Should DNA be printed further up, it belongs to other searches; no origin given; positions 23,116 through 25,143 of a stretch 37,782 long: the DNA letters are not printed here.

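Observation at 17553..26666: TetR-linked B12 acyl-CoA mutase locus whose catalytic subunit is non-canonical at the substrate-specificity motifs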

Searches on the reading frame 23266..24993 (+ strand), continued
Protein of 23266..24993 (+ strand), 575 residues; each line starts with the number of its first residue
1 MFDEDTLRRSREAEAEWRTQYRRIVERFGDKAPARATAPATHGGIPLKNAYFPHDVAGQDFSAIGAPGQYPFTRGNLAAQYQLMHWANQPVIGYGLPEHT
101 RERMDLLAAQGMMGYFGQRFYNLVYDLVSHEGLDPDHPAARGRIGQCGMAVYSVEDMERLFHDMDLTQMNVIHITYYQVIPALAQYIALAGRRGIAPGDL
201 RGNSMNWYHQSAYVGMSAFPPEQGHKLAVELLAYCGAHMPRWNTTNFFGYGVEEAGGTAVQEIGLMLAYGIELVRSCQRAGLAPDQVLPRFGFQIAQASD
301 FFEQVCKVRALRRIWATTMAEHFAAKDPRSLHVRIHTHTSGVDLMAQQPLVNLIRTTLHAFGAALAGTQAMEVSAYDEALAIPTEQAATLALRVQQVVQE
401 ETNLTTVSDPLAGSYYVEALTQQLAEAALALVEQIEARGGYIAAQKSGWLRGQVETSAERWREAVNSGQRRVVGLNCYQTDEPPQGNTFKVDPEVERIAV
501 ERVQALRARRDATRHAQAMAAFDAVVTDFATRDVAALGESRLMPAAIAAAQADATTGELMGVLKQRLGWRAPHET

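Call 39: search_solved_structures(query=window:23266-24993:+, max_evalue=1e-70, show_alignments=5)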
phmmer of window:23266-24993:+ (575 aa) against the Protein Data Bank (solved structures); distinct sequences matched with E-value up to 1e-70: 7.
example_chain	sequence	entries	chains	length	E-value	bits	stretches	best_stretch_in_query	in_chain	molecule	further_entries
4r3u_A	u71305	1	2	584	9.8e-93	315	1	23-565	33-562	2-hydroxyisobutyryl-CoA mutase large subunit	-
8gju_J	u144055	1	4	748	7.1e-83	282.5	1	43-568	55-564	Methylmalonyl-CoA mutase, mitochondrial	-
2xij_A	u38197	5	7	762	7.5e-83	282.4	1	43-568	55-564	METHYLMALONYL-COA MUTASE, MITOCHONDRIAL | Methylmalonyl-CoA mutase, mitochondrial precursor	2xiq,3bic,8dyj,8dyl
6oxc_A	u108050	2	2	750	4.4e-82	279.8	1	45-568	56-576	Methylmalonyl-CoA mutase large subunit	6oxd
1e1c_A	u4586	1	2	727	1.6e-79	271.4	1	45-568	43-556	METHYLMALONYL-COA MUTASE ALPHA CHAIN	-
5req_A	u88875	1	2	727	2.9e-79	270.6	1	45-568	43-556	PROTEIN (METHYLMALONYL-COA MUTASE ALPHA-SUBUNIT)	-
1req_A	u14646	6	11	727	3e-79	270.5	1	45-568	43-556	METHYLMALONYL-COA MUTASE | PROTEIN (METHYLMALONYL-COA MUTASE)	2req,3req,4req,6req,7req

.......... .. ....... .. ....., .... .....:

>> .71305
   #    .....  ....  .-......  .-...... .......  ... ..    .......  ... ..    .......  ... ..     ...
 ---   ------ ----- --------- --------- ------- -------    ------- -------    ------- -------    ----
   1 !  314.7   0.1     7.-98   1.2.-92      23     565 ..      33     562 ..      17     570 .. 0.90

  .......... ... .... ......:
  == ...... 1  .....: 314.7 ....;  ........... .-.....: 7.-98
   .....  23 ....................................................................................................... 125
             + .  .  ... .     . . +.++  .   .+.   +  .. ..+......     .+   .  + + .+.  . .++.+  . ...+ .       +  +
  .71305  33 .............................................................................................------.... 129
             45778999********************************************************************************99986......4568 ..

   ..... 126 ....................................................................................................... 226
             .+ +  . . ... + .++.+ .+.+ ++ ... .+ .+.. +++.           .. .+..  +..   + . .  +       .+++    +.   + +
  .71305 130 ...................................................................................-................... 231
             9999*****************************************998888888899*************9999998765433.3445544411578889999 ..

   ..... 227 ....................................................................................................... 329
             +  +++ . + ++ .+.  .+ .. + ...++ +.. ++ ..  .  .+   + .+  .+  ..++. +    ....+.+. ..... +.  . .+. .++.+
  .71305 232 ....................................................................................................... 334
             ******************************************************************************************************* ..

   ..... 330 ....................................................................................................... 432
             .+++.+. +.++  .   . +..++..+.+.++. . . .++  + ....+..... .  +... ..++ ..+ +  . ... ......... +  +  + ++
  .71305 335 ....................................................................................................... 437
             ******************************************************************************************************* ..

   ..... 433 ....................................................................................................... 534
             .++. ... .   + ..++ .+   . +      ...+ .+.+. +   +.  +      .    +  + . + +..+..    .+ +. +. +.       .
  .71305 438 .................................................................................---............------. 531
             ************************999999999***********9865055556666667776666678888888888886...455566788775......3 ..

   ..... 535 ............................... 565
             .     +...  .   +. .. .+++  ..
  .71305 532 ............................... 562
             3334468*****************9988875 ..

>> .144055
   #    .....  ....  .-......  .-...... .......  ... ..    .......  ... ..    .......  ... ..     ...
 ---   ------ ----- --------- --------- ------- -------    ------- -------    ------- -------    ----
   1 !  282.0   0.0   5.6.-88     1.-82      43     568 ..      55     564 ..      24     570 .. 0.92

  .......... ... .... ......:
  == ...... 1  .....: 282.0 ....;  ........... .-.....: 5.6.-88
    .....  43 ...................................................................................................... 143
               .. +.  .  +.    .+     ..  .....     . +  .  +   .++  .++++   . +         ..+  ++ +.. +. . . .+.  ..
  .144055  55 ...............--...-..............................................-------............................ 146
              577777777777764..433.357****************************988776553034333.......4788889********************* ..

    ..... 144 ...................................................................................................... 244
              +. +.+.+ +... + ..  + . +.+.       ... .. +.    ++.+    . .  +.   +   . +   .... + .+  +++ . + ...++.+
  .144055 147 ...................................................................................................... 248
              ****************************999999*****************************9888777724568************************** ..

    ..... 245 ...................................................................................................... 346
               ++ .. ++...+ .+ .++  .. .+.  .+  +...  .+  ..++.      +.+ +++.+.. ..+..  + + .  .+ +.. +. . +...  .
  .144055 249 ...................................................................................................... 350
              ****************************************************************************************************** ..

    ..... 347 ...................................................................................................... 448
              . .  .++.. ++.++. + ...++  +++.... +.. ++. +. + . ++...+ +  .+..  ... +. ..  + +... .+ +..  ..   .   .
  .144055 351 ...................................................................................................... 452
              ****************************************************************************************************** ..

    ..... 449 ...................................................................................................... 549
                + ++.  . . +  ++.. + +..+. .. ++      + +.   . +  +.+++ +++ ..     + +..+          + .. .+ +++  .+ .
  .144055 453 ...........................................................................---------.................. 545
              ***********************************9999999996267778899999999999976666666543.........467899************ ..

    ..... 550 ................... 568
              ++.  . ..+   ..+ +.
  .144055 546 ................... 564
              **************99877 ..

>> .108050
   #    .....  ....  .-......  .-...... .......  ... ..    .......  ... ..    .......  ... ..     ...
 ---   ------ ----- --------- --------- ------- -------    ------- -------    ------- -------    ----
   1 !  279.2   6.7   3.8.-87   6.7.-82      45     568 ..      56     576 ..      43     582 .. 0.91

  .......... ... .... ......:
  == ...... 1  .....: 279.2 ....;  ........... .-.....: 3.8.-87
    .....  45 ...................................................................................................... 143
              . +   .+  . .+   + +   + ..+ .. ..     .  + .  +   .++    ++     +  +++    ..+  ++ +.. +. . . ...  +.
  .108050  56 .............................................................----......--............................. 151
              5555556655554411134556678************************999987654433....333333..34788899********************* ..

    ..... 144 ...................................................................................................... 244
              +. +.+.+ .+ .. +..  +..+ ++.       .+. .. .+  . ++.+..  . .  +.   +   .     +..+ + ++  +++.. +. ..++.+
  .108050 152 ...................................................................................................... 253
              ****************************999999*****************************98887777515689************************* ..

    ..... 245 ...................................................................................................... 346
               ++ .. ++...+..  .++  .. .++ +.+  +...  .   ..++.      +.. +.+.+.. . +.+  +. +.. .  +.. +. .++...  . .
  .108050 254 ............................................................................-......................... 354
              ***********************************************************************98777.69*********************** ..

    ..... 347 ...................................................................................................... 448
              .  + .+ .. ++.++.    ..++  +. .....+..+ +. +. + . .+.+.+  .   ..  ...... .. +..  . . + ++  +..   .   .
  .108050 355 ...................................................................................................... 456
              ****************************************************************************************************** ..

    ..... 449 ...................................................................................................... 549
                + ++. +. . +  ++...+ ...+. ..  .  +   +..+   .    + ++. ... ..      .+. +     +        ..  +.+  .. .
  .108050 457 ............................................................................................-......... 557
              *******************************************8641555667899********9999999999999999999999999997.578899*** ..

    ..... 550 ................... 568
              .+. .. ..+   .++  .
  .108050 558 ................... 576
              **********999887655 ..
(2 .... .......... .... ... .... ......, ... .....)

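Call 61: search_protein_families(library=pfam, proteins=[L051:1-1203:+, L051:1243-2412:+, L051:2443-3432:+, L051:5555-6379:+, L051:6538-8445:+, L051:8576-9043:+, L051:9139-9951:+, L051:9999-11585:+, L051:11624-12862:+], max_evalue=0.00001)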
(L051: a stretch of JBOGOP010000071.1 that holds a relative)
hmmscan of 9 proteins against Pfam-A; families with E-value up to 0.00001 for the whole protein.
L051:1-1203:+ (400 aa): 2 families
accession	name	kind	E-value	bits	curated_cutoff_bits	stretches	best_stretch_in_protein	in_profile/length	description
PF08530.16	PepX_C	-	3.3e-48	164.9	22.5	1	155-391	1-216/217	X-Pro dipeptidyl-peptidase C-terminal non-catalytic domain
PF02129.25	Peptidase_S15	-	3.1e-10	40.6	23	1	24-118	179-261/262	X-Pro dipeptidyl-peptidase (S15 family)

L051:1243-2412:+ (389 aa): 3 families
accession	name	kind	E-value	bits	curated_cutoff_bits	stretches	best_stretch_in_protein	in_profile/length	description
PF01546.33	Peptidase_M20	-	2.4e-26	93.3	24.6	1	92-386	2-204/206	Peptidase family M20/M25/M40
PF07687.19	M20_dimer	-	2.1e-16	60.2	21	1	193-284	1-95/107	Peptidase dimerisation domain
PF04389.22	Peptidase_M28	-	1.2e-07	32.1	21.3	1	87-182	12-90/193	Peptidase family M28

L051:2443-3432:+ (329 aa): 1 family
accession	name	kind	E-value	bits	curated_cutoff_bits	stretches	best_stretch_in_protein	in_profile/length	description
PF00291.31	PALP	-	3.5e-80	269.9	35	1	20-306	2-295/295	Pyridoxal-phosphate dependent enzyme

L051:5555-6379:+ (274 aa): 1 family
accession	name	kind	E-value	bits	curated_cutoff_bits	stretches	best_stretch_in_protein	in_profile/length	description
PF02517.21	Rce1-like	-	7.5e-13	49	22.4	1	151-262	6-92/93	Type II CAAX prenyl endopeptidase Rce1-like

L051:6538-8445:+ (635 aa): 2 families
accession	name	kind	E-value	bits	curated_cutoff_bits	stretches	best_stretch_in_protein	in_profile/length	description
PF02129.25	Peptidase_S15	-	2.3e-53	182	23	1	76-358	1-261/262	X-Pro dipeptidyl-peptidase (S15 family)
PF08530.16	PepX_C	-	7.1e-36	124.6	22.5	1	398-611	6-190/217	X-Pro dipeptidyl-peptidase C-terminal non-catalytic domain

L051:8576-9043:+ (155 aa): 2 families
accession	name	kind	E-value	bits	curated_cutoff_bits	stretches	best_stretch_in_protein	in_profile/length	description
PF14534.12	DUF4440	-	9.8e-19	68.2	25.2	1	39-145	2-107/107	Domain of unknown function (DUF4440)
PF13474.12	SnoaL_3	-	9.4e-06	26.4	22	0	40-151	3-117/121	SnoaL-like domain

L051:9139-9951:+ (270 aa): 1 family
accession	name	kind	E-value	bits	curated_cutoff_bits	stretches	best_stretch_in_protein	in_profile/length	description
PF05721.19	PhyH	-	3.3e-25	90.1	22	1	18-225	1-213/213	Phytanoyl-CoA dioxygenase (PhyH)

L051:9999-11585:+ (528 aa): 2 families
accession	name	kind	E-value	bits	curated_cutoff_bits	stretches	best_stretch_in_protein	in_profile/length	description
PF00501.34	AMP-binding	-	2.2e-77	260.9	29.9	1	25-381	4-384/384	AMP-binding enzyme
PF13193.12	AMP-binding_C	-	1.4e-18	68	24.5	1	437-511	2-76/76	AMP-binding enzyme C-terminal domain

L051:11624-12862:+ (412 aa): 1 family
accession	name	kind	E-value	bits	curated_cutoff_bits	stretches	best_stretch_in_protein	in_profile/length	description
PF03403.19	PAF-AH_p_II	-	9.7e-23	80.7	20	2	23-164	5-136/372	Platelet-activating factor acetylhydrolase, isoform II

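Call 62: search_protein_families(library=pfam, proteins=[L033:3417-4922:+, L033:4935-6161:+, L033:12089-12928:+, L033:13590-14519:+, L034:8541-9773:-, L034:6399-7964:-, L034:12052-13221:+, L034:14974-16590:+, L034:16721-17527:+, L034:14030-14947:-], max_evalue=0.00001)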
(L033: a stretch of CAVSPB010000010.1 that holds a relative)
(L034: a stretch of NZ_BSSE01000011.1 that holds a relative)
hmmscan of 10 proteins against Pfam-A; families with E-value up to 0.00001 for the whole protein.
L033:3417-4922:+ (501 aa): 1 family
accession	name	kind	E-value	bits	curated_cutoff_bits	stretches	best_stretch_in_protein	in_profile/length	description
PF14535.12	AMP-binding_C_2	-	3.6e-07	30.8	25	1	402-500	1-96/96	AMP-binding enzyme C-terminal domain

L033:4935-6161:+ (408 aa): 2 families
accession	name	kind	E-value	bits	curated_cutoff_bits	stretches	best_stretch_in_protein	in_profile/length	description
PF00557.29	Peptidase_M24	-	4.3e-35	121.8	23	1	186-389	1-208/208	Metallopeptidase family M24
PF01321.24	Creatinase_N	-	4.2e-10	40.7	22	1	17-179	3-128/128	Creatinase/Prolidase N-terminal domain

L033:12089-12928:+ (279 aa): 2 families
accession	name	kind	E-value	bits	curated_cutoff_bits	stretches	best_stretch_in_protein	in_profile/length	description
PF00378.25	ECH_1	-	7.7e-56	189.7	27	1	26-278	6-250/251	Enoyl-CoA hydratase/isomerase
PF16113.10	ECH_2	-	5.7e-31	108.7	27.2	1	27-269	2-239/335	Enoyl-CoA hydratase/isomerase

L033:13590-14519:+ (309 aa): 0 families

L034:8541-9773:- (410 aa): 1 family
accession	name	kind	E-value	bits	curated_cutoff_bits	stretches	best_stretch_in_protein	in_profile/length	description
PF00067.27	p450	-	5e-26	91.9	22.8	2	280-375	327-432/462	Cytochrome P450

L034:6399-7964:- (521 aa): 0 families

L034:12052-13221:+ (389 aa): 4 families
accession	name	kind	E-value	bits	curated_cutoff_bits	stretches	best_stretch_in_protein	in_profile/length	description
PF03308.22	MeaB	-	2.4e-81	273.2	23.1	1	81-341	2-270/273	Methylmalonyl Co-A mutase-associated GTPase MeaB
PF02492.25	cobW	-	1.2e-07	31.9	20.7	1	110-269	2-166/180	CobW/HypB/UreG, nucleotide-binding domain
PF13401.12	AAA_22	-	8.4e-07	29.8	27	0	108-156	5-51/130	AAA domain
PF00009.33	GTP_EFTU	-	8.3e-06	25.9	26.5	0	250-306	125-186/188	Elongation factor Tu GTP binding domain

L034:14974-16590:+ (538 aa): 2 families
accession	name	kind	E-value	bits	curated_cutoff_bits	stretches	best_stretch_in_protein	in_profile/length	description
PF00501.34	AMP-binding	-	3.6e-75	253.6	29.9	1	44-406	6-384/384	AMP-binding enzyme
PF13193.12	AMP-binding_C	-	2.8e-14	54.2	24.5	1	456-531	1-76/76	AMP-binding enzyme C-terminal domain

L034:16721-17527:+ (268 aa): 2 families
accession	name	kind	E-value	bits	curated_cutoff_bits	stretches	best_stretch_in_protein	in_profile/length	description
PF00378.25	ECH_1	-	1.1e-41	143.2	27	1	19-267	5-250/251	Enoyl-CoA hydratase/isomerase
PF16113.10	ECH_2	-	1.2e-20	74.7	27.2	1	27-205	7-186/335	Enoyl-CoA hydratase/isomerase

L034:14030-14947:- (305 aa): 0 families

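Call 64: predict_structure(alignment_id=A1)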
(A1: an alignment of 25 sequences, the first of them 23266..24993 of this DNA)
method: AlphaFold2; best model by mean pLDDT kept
length: 575 residues; sequences in the alignment: 25
mean_pLDDT: 66.4   pTM: 0.69
mean pLDDT of the five models: 66.4, 66.0, 63.6, 62.8, 61.3
residues with pLDDT >= 90: 122; 70-90: 162; 50-70: 121; < 50: 170
segments of 3 or more residues with pLDDT < 50: 35-51, 61-92, 111-119, 210-212, 214-216, 339-414, 471-490, 573-575
pLDDT, mean of each block of 10 residues (from residue 1): 67 66 52 45 35 58 38 33 33 60 59 42 58 79 65 88 74 72 93 92 63 57 87 89 64 70 88 93 87 64 69 89 87 64 36 38 29 27 32 36 33 54 89 94 86 80 69 39 43 80 94 97 97 87 96 94 88 41
secondary structure, 60 per line:
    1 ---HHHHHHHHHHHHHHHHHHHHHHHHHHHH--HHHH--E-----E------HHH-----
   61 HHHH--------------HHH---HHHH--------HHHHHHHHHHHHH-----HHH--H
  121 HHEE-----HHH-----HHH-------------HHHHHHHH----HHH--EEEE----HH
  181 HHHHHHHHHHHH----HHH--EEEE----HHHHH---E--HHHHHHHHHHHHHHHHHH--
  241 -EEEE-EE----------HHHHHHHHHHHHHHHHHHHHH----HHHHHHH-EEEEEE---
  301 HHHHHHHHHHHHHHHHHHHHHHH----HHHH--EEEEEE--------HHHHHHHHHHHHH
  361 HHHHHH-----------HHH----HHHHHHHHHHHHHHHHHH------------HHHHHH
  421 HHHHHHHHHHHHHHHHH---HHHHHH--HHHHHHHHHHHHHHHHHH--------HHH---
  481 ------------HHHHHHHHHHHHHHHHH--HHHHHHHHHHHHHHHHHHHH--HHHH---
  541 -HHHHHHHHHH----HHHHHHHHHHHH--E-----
elements in order: H4-31 H34-37 H61-64 H85-88 H97-109 H154-161 E171-174 H179-192 E202-205 H210-214 H221-238 E242-245 H259-279 H284-290 E292-297 H301-323 H328-331 E334-339 H348-366 H385-402 H415-437 H441-446 H449-466 H493-509 H512-531 H534-537 H542-551 H556-567
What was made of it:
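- Tried and rejected: The first AF2 run, on a shallow alignment, gave pLDDT 66 and was discarded (call 64).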
